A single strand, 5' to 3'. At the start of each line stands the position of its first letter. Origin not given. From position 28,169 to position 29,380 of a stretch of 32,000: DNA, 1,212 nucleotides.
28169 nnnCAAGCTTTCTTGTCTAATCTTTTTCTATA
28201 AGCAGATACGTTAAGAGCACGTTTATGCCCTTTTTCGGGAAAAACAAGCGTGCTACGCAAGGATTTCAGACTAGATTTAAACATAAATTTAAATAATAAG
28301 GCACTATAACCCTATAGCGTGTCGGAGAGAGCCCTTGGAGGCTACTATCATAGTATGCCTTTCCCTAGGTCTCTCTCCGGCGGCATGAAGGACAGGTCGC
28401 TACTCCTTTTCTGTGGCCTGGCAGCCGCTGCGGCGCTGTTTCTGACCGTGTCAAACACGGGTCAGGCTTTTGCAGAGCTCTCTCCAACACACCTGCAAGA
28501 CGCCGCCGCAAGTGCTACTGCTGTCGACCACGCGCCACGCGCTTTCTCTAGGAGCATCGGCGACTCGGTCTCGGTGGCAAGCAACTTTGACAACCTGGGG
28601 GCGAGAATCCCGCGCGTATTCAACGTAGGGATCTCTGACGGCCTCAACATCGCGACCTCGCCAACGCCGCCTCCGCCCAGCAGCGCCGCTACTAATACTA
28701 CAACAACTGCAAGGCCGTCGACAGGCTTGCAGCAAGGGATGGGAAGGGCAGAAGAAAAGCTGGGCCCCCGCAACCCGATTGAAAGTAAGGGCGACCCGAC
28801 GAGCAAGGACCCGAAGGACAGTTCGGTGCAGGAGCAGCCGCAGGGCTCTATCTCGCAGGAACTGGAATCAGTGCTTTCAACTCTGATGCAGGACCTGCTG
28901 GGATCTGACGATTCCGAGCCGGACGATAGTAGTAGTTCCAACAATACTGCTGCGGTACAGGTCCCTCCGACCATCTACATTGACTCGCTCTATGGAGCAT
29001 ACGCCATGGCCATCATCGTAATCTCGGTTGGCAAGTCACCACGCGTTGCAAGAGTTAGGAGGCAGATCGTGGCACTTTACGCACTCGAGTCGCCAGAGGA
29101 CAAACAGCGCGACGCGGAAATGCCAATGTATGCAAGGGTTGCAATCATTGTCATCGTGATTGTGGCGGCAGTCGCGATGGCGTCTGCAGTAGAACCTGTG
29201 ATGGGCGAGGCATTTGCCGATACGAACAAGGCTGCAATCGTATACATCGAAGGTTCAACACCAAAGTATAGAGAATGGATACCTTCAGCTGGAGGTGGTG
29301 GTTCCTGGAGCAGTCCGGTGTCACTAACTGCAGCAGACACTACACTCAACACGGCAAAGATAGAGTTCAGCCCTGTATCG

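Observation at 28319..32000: Large ORF missing from the supplied ORF track, with two signal-peptide-like segments in one frame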

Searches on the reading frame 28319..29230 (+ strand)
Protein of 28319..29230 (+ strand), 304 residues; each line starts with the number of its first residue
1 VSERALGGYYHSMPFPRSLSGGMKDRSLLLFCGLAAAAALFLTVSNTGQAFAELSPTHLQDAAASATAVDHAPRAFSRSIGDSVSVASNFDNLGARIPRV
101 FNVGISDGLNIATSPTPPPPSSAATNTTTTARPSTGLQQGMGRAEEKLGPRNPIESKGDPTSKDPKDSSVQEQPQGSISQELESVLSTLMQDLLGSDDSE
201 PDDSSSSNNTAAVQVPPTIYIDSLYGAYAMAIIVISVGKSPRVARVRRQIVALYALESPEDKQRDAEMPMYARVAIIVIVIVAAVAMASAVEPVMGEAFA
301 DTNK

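Call 7: search_protein_families(library=ncbifam, proteins=[window:28385-29119:+], max_evalue=0.1)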
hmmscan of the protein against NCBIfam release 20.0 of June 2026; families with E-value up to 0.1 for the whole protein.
window:28385-29119:+ (245 aa): 1 family
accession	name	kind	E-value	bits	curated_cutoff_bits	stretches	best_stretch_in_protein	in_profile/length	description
NF033761.1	gliding_GltJ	equivalog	0.00099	18.3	450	1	78-195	468-570/671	adventurous gliding motility protein GltJ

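Call 22: find_homologous_proteins(query=window:28319-29230:+, max_evalue=0.01)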
Query window:28319-29230:+: 8000 candidates shared short words with the query, none scored E <= 0.01.

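Call 31: search_protein_representatives(alignment_id=A1)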
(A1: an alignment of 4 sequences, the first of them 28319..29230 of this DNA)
Query: 4 sequences, 309 profile positions. Proteins with E-value up to 0.001 (for the whole library): 17; up to 1e-10: 13; up to 1e-30: 6. The best 17 are listed.
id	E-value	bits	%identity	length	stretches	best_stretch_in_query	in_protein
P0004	1.2e-132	458.1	-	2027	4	1-308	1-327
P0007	1.2e-111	389.1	-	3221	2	15-307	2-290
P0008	1.0e-78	280.9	-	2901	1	1-305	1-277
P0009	1.8e-62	227.6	-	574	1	12-299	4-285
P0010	2.0e-43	165.1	-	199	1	7-226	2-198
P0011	1.0e-36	143.0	-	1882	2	25-307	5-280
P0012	5.9e-28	114.3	-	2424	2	12-308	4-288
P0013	5.7e-21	91.3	-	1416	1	38-307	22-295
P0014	9.4e-14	67.6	-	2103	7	17-160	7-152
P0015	1.4e-12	63.7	-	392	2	48-295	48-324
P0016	2.8e-12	62.8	-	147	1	23-121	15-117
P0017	1.1e-11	60.8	-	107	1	27-112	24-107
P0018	4.4e-11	58.8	-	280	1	82-308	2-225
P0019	3.8e-10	55.7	-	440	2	75-308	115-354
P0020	2.5e-08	49.8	-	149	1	28-148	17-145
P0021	2.9e-08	49.6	-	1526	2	31-190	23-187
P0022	7.1e-06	41.7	-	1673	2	97-308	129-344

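Call 36: search_protein_families(library=pfam, proteins=[P0007, P0008], max_evalue=0.1)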
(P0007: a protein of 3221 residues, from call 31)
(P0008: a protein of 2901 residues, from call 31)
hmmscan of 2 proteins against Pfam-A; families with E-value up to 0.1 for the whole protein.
P0007 (3221 aa): 0 families

P0008 (2901 aa): 1 family
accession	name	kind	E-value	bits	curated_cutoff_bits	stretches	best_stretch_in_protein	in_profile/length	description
PF00927.28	Transglut_C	-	0.0078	16.8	26.6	1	2663-2705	45-87/106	Transglutaminase family, C-terminal ig like domain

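Call 38: find_related_loci(query=A2, collection=genome_contigs, flank=10000)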
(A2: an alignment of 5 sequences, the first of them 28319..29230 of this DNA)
Query A2 (304 aa) in genome_contigs; peptide patterns used: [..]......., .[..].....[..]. (x = any residue, [..] = any of these).
132 stretches matched a pattern; 2 encode a relative of the query (tblastn E <= 1e-3); 2 distinct loci.
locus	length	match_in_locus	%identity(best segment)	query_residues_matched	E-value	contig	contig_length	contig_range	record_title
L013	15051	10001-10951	57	3-303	1e-102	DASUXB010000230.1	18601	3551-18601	MAG TPA_asm: Nitrososphaera sp. isolate SMAG_U1858 k141_344022, whole genome shotgun sequence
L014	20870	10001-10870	42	1-294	2e-45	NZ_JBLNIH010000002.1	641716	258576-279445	Candidatus Nitrososphaera sp. FF02 4, whole genome shotgun sequence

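Call 54: list_cluster_members(proteins=[P0007, P0008, P0011, P0012, P0013, P0014, P0021, P0022, P0010, P0009])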
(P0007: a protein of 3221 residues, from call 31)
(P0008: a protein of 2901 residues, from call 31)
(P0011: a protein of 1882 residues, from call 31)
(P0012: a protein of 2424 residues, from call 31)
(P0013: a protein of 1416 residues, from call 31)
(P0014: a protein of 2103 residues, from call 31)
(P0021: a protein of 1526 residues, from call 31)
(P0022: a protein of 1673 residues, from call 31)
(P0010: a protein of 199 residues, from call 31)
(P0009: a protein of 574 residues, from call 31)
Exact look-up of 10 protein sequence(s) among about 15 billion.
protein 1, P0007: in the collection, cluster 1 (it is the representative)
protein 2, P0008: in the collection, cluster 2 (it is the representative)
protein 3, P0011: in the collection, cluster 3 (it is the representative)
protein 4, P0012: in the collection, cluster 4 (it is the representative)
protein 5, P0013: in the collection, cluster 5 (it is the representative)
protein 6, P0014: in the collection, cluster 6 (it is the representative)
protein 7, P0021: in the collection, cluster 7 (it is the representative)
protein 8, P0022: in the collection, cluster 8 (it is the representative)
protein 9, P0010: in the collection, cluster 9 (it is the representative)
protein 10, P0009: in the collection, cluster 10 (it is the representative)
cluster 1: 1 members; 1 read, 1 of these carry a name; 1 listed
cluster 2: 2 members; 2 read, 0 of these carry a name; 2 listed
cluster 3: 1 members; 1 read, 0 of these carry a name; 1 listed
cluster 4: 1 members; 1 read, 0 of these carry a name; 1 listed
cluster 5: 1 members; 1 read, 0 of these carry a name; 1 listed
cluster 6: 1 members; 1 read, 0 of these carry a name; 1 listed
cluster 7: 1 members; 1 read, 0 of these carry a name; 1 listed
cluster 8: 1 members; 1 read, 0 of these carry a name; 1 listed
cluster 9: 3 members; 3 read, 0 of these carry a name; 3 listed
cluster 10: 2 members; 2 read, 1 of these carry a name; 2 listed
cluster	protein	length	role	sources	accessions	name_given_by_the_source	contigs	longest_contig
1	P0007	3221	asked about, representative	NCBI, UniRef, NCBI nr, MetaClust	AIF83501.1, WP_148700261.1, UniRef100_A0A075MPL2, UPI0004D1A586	hypothetical protein NTE_01437 [Candidatus Nitrososphaera evergladensis SR1] | Uncharacterized protein n=1 Tax=Candidatus Nitrososphaera evergladensis SR1 TaxID=1459636 ... | hypothetical protein [Candidatus Nitrososphaera evergladensis]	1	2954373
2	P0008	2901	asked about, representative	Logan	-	-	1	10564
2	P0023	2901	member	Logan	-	-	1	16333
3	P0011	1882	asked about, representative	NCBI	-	-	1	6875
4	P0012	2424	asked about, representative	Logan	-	-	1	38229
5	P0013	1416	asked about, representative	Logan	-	-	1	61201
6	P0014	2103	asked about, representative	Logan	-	-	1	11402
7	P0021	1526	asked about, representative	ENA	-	-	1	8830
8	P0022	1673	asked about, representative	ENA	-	-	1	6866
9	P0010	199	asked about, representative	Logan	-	-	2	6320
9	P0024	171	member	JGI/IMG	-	-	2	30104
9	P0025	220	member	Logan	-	-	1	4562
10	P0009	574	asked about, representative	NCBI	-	-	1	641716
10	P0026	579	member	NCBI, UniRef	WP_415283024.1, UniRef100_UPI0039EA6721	hypothetical protein [Candidatus Nitrososphaera sp. FF02] | hypothetical protein n=1 Tax=Candidatus Nitrososphaera sp. FF02 TaxID=3398226 ...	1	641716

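Call 56: find_encoding_contigs(protein=P0025, flank=4000, max_places=4)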
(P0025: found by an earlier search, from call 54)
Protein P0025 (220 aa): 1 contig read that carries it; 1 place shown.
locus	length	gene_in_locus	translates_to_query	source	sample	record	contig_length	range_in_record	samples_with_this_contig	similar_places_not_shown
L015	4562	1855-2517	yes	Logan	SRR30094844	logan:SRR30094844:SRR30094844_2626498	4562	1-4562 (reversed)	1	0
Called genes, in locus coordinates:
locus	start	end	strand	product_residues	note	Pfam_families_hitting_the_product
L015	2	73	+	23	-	?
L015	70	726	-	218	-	PF01022:HTH_5, PF12802:MarR_2 (weak), PF12840:HTH_20, PF13412:HTH_24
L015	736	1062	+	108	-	-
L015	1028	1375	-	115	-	PF01050:MannoseP_isomer, PF07883:Cupin_2 (weak)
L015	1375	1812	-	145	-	-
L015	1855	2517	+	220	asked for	-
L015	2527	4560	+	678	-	?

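Call 65: predict_structure(alignment_id=A2)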
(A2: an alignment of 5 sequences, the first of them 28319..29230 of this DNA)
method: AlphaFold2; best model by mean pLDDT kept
length: 304 residues; sequences in the alignment: 5
mean_pLDDT: 41.7   pTM: 0.18
mean pLDDT of the five models: 41.7, 41.4, 40.5, 36.6, 35.4
residues with pLDDT >= 90: 0; 70-90: 0; 50-70: 27; < 50: 277
segments of 3 or more residues with pLDDT < 50: 1-29, 35-37, 43-159, 161-176, 178-184, 207-258, 261-265, 267-275, 283-304
pLDDT, mean of each block of 10 residues (from residue 1): 42 41 47 49 43 36 32 35 34 42 38 40 33 36 39 39 40 44 47 49 46 42 44 44 45 45 46 50 48 39 34
secondary structure, 60 per line:
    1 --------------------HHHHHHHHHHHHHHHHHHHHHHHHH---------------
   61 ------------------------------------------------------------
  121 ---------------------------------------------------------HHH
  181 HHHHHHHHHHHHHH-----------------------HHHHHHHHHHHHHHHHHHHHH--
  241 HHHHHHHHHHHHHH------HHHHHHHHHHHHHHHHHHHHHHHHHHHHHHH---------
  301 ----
elements in order: H21-45 H178-194 H218-238 H241-254 H261-291

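Call 71: find_related_loci(query=A2, collection=metagenome_contigs, flank=2500)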
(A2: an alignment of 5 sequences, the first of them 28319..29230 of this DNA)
Query A2 (304 aa) in metagenome_contigs; peptide patterns used: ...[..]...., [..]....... (x = any residue, [..] = any of these).
328 stretches matched a pattern, but none encodes a relative of the query by tblastn (E <= 1e-3).
